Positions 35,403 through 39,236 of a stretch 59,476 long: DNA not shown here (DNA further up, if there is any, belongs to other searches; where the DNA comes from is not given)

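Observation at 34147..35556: Pseudo-ATPase (MinD/ParA/BY-kinase-like, Walker A lost), TM, tandem SPOR: an apparently novel architecture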

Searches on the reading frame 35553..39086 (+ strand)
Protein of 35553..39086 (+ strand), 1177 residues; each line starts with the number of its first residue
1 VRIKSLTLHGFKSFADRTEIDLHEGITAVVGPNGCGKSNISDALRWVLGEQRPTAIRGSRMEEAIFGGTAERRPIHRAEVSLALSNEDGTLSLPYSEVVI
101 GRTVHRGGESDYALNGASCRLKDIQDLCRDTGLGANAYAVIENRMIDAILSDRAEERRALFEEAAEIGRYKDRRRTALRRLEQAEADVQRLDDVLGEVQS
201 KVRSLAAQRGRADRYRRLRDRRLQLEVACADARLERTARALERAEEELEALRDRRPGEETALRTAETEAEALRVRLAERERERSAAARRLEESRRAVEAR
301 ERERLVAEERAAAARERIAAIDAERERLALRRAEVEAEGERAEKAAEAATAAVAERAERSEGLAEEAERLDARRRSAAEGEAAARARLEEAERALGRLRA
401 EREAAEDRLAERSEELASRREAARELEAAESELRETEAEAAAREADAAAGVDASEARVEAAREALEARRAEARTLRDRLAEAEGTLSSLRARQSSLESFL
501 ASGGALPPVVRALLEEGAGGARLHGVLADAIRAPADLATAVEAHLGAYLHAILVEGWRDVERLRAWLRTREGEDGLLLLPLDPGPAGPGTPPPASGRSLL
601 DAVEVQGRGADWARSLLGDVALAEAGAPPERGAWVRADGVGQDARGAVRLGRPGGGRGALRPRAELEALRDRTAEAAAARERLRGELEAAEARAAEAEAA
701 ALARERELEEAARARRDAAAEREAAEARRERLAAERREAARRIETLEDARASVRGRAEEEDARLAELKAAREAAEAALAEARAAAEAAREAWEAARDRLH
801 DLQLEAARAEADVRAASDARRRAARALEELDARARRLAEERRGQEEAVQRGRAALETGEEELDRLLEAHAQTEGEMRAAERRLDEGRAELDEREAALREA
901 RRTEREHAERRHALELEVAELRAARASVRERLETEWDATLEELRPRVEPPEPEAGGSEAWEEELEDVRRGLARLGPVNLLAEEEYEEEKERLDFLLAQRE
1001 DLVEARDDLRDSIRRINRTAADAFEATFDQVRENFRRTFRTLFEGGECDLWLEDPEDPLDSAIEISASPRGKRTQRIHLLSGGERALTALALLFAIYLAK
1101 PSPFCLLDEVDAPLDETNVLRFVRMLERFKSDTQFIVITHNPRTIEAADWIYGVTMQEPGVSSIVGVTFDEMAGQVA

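Call 59: search_protein_families(library=pfam, proteins=[window:35553-39086:+], max_evalue=0.001)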
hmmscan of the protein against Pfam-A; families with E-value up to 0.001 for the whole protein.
window:35553-39086:+ (1177 aa): 7 families
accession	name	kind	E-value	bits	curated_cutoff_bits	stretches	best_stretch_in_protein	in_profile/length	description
PF02463.25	SMC_N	-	2e-66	224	40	1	3-1162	2-219/220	RecF/RecN/SMC N terminal domain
PF13304.12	AAA_21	-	1.3e-15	58.7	27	2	1015-1145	191-303/304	AAA domain, putative AbiEii toxin, Type IV TA system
PF13476.12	AAA_23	-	1.1e-11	46.2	27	1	5-194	1-176/201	AAA domain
PF13175.12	AAA_15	-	1.4e-11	45.1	32.1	1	1-51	1-50/374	AAA ATPase domain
PF06470.18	SMC_hinge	-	6.8e-09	36.6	22.5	1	523-624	4-107/116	SMC proteins Flexible Hinge Domain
PF00005.33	ABC_tran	-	2.6e-05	25.3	25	0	26-52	13-39/137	ABC transporter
PF13555.12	AAA_29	-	0.00012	22.2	27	1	6-48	4-46/61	P-loop containing region of AAA domain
